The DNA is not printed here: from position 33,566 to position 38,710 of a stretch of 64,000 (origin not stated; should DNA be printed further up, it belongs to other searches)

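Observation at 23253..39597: Orphan type VI secretion membrane-complex module paired with a giant transmembrane pseudokinase, with no contractile-machine genes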

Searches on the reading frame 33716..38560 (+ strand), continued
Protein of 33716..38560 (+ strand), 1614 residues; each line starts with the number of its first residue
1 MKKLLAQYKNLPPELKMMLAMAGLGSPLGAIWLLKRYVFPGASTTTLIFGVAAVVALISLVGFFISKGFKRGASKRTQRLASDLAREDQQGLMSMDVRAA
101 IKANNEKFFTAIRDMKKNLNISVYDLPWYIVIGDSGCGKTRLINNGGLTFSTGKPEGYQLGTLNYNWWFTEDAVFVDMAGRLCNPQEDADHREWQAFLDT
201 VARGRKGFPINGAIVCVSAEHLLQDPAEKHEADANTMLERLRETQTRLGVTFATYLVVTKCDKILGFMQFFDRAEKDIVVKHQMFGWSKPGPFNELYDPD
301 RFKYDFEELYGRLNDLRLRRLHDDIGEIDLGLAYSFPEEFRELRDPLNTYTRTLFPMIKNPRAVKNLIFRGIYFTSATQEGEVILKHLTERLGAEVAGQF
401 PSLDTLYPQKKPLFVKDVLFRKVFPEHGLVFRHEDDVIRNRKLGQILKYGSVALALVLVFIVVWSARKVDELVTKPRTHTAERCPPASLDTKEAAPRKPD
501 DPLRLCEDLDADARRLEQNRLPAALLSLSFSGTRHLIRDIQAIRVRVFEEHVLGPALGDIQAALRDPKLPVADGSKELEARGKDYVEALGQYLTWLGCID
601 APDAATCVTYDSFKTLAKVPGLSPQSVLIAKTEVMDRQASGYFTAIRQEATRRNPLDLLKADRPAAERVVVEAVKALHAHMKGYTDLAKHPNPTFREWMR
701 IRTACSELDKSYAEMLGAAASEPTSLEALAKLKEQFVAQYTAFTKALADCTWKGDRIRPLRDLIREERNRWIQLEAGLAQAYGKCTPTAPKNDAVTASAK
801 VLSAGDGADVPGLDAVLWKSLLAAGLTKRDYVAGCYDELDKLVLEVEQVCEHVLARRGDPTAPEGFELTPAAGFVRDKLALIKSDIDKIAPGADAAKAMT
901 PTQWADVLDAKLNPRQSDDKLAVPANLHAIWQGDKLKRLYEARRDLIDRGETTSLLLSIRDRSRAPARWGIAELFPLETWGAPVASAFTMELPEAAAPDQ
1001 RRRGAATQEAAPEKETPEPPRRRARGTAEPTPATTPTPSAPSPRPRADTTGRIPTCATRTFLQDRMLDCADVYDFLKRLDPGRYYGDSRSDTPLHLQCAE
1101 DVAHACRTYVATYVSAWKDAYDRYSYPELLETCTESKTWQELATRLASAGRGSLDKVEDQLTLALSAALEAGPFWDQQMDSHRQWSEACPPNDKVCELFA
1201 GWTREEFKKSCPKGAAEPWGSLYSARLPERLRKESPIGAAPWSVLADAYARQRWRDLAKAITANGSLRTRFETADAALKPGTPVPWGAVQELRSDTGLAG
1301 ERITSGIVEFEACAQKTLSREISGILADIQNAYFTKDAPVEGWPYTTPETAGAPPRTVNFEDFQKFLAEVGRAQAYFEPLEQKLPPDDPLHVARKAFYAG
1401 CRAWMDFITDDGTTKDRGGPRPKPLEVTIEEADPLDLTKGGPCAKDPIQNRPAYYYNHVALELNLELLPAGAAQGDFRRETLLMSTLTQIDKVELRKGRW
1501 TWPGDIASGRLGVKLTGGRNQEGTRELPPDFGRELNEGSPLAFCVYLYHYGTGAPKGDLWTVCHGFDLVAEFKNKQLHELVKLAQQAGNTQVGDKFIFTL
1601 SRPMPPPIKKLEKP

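Call 15: find_encoding_contigs(protein=P0004, flank=10000, max_places=1)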
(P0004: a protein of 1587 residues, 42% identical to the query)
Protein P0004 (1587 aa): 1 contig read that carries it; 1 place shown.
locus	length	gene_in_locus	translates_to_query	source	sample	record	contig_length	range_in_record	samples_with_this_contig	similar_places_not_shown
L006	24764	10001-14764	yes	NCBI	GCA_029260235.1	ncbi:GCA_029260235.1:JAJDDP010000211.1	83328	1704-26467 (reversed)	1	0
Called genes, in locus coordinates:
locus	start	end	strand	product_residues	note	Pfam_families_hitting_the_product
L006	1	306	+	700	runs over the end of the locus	PF00515:TPR_1 (faint), PF07719:TPR_2 (faint), PF13176:TPR_7 (faint), PF13181:TPR_8 (faint), PF13374:TPR_10 (faint), PF13428:TPR_14 (faint), PF17874:TPR_MalT (weak), PF13424:TPR_12, +3 more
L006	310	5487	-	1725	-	-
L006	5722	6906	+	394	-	-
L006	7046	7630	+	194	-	-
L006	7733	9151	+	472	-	PF05936:T6SS_VasE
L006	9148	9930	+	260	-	PF09850:DotU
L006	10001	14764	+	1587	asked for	PF14331:IcmF-related_N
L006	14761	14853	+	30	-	-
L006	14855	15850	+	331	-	-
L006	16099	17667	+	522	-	PF06812:ImpA_N, PF16989:T6SS_VasJ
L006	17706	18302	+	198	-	PF05591:T6SS_VipA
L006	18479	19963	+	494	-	PF05943:VipB, PF18945:VipB_2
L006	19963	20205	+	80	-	-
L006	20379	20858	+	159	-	PF05638:T6SS_HCP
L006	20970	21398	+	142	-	PF04965:GPW_gp25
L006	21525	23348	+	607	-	PF05947:T6SS_TssF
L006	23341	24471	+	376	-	PF06996:T6SS_TssG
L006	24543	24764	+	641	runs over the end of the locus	?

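Call 16: find_encoding_contigs(protein=P0005, flank=10000, max_places=1)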
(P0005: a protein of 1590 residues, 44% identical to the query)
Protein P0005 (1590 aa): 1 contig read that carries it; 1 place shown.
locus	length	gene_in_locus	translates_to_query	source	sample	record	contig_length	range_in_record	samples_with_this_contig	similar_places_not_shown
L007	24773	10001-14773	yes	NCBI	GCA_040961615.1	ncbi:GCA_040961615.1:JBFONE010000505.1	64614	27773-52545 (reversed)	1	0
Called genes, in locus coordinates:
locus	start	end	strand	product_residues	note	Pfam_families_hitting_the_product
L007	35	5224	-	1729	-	PF03781:FGE-sulfatase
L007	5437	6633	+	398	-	-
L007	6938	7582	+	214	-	-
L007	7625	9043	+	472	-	PF05936:T6SS_VasE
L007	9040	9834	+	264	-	PF09850:DotU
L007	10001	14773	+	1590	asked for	PF14331:IcmF-related_N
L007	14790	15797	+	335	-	-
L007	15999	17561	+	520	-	PF06812:ImpA_N, PF16989:T6SS_VasJ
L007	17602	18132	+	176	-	PF05591:T6SS_VipA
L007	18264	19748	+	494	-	PF05943:VipB, PF18945:VipB_2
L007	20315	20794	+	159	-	PF05638:T6SS_HCP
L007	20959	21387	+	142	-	PF04965:GPW_gp25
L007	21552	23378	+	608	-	PF05947:T6SS_TssF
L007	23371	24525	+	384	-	PF06996:T6SS_TssG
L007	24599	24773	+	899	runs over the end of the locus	PF02861:Clp_N, PF23569:NBD_SMAX1, PF00004:AAA, PF17871:AAA_lid_9, PF00004:AAA (weak), PF07724:AAA_2, PF07728:AAA_5, PF10431:ClpB_D2-small, +3 more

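Call 17: find_encoding_contigs(protein=P0002, flank=10000, max_places=1)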
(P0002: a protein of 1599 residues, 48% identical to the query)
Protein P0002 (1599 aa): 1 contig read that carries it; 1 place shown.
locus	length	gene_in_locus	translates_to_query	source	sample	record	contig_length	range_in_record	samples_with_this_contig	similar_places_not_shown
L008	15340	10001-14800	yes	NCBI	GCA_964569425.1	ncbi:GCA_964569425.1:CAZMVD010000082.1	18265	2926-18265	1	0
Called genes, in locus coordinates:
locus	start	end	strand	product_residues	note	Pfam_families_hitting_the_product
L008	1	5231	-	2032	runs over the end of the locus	-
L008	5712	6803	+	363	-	-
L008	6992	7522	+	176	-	-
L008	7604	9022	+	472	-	PF05936:T6SS_VasE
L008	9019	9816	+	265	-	PF09850:DotU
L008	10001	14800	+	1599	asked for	PF14331:IcmF-related_N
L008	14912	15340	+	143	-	?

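Call 18: find_encoding_contigs(protein=P0041, flank=10000, max_places=1)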
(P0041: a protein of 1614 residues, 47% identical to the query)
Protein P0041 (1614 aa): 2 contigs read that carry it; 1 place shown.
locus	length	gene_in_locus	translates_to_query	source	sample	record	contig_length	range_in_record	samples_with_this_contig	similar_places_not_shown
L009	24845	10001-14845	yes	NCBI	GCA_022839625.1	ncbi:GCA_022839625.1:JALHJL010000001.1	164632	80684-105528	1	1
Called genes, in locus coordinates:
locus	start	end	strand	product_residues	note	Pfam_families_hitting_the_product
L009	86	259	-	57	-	-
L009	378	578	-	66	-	-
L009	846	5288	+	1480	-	-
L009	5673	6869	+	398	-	-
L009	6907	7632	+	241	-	-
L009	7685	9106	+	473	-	PF05936:T6SS_VasE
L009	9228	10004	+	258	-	PF09850:DotU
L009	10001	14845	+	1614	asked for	PF14331:IcmF-related_N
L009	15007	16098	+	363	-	-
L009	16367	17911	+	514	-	PF06812:ImpA_N, PF16989:T6SS_VasJ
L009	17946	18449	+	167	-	PF05591:T6SS_VipA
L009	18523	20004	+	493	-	PF05943:VipB, PF18945:VipB_2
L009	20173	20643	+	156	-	PF05638:T6SS_HCP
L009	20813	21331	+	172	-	PF04965:GPW_gp25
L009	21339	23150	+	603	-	PF05947:T6SS_TssF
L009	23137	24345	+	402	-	PF06996:T6SS_TssG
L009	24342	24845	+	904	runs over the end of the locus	PF02861:Clp_N, PF00004:AAA (weak), PF13191:AAA_16 (weak), PF23569:NBD_SMAX1 (weak), PF17871:AAA_lid_9, PF07724:AAA_2, PF07728:AAA_5, PF10431:ClpB_D2-small, +3 more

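Call 21: find_homologous_proteins(query=L007:18264-19745:+, max_evalue=1e-50)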
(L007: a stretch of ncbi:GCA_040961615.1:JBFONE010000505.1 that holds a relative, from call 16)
Query L007:18264-19745:+ (494 aa): 4066 proteins with E <= 1e-50 among 8000 candidates; the best 120 are listed.
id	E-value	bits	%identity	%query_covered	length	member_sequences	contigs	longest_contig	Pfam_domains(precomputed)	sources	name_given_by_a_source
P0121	0.0e+0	1153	100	100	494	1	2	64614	PF18945.6,PF05943.18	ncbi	-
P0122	0.0e+0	1083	94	97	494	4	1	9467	PF18945.6,PF05943.18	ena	-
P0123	0.0e+0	1083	95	97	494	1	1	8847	PF18945.6,PF05943.18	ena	-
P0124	0.0e+0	1048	90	100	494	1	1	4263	PF18945.6,PF05943.18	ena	-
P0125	0.0e+0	1046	89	100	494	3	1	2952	PF18945.6,PF05943.18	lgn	-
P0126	0.0e+0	1045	91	97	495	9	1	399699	PF18945.6,PF05943.18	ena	-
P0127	0.0e+0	1042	90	96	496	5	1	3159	PF18945.6,PF05943.18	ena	-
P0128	0.0e+0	1033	89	97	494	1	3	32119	PF18945.6,PF05943.18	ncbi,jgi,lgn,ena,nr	ncbi:MAG TPA: type VI secretion system contractile sheath large subunit [Phycisphaerae bacterium]|nr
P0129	0.0e+0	1031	89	97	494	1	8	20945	PF18945.6,PF05943.18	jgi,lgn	-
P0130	0.0e+0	1030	88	97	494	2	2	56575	PF18945.6,PF05943.18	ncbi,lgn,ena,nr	ncbi:MAG: type VI secretion system contractile sheath large subunit [Phycisphaerae bacterium]|nr:typ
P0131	0.0e+0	1030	88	96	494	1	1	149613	PF18945.6,PF05943.18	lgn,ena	-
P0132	0.0e+0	1030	88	97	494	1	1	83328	PF18945.6,PF05943.18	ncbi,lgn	-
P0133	0.0e+0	1030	88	100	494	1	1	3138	PF18945.6,PF05943.18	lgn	-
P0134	0.0e+0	1027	88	100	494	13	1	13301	PF18945.6,PF05943.18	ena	-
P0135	0.0e+0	1027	88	100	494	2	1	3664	PF18945.6,PF05943.18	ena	-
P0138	0.0e+0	1023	88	100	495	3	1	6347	PF18945.6,PF05943.18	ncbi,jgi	jgi:type VI secretion system protein ImpC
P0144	0.0e+0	1021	87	97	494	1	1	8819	PF18945.6,PF05943.18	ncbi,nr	ncbi:MAG: type VI secretion system contractile sheath large subunit [bacterium]|nr:type VI secretion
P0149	0.0e+0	1017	88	97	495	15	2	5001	PF18945.6,PF05943.18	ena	-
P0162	1.9e-298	1008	87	97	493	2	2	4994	PF18945.6,PF05943.18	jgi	-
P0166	3.2e-298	1007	86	100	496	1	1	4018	PF18945.6,PF05943.18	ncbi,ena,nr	ncbi:MAG: type VI secretion system contractile sheath large subunit [Planctomycetes bacterium]|nr:ty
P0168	4.8e-298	1007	85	100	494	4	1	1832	PF18945.6,PF05943.18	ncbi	-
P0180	3.8e-296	1000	86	97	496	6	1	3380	PF18945.6,PF05943.18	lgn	-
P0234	2.2e-190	651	84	64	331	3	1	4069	PF05943.18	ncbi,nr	ncbi:MAG: type VI secretion system contractile sheath large subunit, partial [Planctomycetes bacteri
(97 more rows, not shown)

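Call 22: list_cluster_members(proteins=[P0001, P0166, P0234, P0144])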
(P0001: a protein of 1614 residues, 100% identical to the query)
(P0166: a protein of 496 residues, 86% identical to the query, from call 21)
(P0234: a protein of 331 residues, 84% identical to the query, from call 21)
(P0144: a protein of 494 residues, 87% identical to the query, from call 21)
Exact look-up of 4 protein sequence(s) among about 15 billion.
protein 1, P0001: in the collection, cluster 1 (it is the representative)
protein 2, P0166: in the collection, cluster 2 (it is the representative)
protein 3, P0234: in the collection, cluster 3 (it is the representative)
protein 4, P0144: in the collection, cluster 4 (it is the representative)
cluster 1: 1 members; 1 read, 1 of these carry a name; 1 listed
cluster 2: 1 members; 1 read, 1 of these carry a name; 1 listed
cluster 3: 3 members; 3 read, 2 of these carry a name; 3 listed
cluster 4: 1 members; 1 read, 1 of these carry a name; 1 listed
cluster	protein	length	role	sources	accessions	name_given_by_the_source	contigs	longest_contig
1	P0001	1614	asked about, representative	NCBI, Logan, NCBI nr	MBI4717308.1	MAG: hypothetical protein HY763_05850 [Planctomycetes bacterium] | hypothetical protein [Planctomycetota bacterium]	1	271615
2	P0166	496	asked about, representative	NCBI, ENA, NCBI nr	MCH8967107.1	MAG: type VI secretion system contractile sheath large subunit [Planctomycetes bacterium] | type VI secretion system contractile sheath large subunit [Planctomycetota bacterium]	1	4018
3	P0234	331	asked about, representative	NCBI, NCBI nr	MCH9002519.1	MAG: type VI secretion system contractile sheath large subunit, partial [Planctomycetes ... | type VI secretion system contractile sheath large subunit [Planctomycetota bacterium]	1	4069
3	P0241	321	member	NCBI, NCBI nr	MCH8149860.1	MAG: type VI secretion system contractile sheath large subunit, partial [Planctomycetes ... | type VI secretion system contractile sheath large subunit [Planctomycetota bacterium]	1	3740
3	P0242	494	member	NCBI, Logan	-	-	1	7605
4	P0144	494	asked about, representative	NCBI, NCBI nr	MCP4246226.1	MAG: type VI secretion system contractile sheath large subunit [bacterium] | type VI secretion system contractile sheath large subunit [bacterium]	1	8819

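Call 23: find_encoding_contigs(protein=P0001, flank=1000, max_places=3)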
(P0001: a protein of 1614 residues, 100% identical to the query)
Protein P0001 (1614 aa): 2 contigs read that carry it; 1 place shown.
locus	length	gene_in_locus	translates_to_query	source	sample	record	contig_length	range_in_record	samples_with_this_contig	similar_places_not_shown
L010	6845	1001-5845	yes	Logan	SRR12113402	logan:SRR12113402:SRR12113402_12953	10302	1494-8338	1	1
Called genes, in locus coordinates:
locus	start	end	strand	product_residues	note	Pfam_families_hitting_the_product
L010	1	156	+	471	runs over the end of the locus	PF05936:T6SS_VasE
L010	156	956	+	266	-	PF09850:DotU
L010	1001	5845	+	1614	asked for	PF14331:IcmF-related_N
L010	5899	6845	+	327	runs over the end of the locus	PF09867:TagF_N (weak)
